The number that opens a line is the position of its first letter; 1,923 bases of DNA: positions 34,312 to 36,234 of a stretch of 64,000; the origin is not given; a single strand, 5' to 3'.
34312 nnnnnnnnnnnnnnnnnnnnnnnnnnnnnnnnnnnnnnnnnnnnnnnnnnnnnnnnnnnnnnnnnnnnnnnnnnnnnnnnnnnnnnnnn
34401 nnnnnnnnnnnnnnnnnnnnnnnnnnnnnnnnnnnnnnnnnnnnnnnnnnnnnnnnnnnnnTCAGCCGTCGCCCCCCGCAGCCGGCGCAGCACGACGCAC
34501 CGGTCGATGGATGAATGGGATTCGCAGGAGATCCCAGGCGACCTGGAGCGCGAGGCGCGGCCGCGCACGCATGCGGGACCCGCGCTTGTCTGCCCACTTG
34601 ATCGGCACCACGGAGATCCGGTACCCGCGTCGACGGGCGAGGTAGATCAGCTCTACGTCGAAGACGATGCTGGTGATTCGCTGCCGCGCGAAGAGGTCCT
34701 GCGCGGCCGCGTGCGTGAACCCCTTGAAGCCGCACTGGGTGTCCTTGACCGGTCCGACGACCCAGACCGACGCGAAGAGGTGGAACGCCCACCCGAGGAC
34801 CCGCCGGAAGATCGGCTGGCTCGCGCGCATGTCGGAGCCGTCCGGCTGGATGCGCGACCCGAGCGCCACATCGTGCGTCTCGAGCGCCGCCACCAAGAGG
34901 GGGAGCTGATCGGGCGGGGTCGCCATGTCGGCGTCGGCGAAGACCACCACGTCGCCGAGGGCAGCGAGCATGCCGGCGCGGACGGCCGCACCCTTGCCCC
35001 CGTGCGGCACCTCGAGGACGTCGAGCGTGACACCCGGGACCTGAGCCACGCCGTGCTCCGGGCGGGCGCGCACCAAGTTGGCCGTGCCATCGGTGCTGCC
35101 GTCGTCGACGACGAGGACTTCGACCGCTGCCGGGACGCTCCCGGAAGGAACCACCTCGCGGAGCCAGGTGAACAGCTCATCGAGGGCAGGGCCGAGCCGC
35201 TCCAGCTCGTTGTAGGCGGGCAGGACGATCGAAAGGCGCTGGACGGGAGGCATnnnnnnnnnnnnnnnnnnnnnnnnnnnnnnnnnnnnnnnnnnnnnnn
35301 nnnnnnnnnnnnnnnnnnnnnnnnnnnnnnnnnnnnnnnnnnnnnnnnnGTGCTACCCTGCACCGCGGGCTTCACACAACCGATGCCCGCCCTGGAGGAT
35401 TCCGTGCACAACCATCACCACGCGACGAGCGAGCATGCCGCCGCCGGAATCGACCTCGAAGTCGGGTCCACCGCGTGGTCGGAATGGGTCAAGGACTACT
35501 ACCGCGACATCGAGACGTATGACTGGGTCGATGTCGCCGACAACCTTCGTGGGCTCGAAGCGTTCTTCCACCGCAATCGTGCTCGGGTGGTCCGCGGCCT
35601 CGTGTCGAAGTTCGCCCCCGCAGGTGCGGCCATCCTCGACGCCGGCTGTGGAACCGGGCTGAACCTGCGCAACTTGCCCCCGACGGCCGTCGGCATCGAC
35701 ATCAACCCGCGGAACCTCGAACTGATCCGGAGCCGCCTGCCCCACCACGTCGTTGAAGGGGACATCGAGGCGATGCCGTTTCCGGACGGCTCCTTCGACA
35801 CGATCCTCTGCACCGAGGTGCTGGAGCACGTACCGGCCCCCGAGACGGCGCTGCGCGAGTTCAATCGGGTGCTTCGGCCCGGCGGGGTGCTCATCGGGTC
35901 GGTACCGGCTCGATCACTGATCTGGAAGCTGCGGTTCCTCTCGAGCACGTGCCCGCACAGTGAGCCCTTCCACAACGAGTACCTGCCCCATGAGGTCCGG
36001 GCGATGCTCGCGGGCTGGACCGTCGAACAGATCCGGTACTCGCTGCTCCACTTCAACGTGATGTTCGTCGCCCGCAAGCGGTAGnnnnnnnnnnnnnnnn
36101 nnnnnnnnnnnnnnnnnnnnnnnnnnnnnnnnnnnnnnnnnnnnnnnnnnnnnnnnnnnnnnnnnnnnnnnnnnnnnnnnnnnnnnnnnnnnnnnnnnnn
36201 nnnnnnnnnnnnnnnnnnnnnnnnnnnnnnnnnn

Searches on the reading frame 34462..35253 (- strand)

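Call 41: search_protein_families(library=pfam, proteins=[window:34462-35253:-], max_evalue=0.001)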
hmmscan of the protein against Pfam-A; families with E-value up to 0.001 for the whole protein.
window:34462-35253:- (263 aa): 2 families
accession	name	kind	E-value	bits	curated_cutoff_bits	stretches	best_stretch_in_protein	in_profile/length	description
PF00535.33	Glycos_transf_2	-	1.1e-22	81.2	23.3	1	8-150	1-131/168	Glycosyl transferase family 2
PF13641.12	Glyco_tranf_2_3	-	4.3e-08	33.9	27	1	6-130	2-117/230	Glycosyltransferase like family 2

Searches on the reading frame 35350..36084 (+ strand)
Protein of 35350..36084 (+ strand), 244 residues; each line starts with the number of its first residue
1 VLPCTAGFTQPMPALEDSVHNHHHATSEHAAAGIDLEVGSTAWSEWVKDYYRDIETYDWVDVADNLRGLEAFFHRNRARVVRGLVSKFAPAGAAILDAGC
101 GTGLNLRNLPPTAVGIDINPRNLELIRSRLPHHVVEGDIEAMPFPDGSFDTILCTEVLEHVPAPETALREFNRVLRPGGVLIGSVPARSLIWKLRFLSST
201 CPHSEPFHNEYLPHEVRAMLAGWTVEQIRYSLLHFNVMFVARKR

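Call 67: search_protein_families(library=pfam, proteins=[window:35350-36084:+], max_evalue=0.001)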
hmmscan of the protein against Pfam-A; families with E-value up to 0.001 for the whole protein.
window:35350-36084:+ (244 aa): 9 families
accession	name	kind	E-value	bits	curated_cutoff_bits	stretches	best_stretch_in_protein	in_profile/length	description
PF08241.18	Methyltransf_11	-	2.5e-26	92.6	21.2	1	96-182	1-94/95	Methyltransferase domain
PF13489.12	Methyltransf_23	-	6.4e-22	78.5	27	1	73-206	1-140/164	Methyltransferase domain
PF13649.12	Methyltransf_25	-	1.5e-20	74.1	27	1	95-179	1-97/97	Methyltransferase domain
PF13847.12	Methyltransf_31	-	7.3e-17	61.8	27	1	92-187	4-113/145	Methyltransferase domain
PF08242.18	Methyltransf_12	-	6.9e-16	59.2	30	1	96-181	1-98/98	Methyltransferase domain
PF01209.24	Ubie_methyltran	-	1e-06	28.7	20.1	1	92-181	48-149/233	ubiE/COQ5 methyltransferase family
PF07021.18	MetW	-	1.1e-05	25.5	21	1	84-196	6-119/193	Methionine biosynthesis protein MetW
PF03141.22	Methyltransf_29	-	0.00044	19.4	23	1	141-186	174-220/506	Putative S-adenosyl-L-methionine-dependent methyltransferase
PF05148.21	Methyltransf_8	-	0.00076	19.8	27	0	91-181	72-154/219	Hypothetical methyltransferase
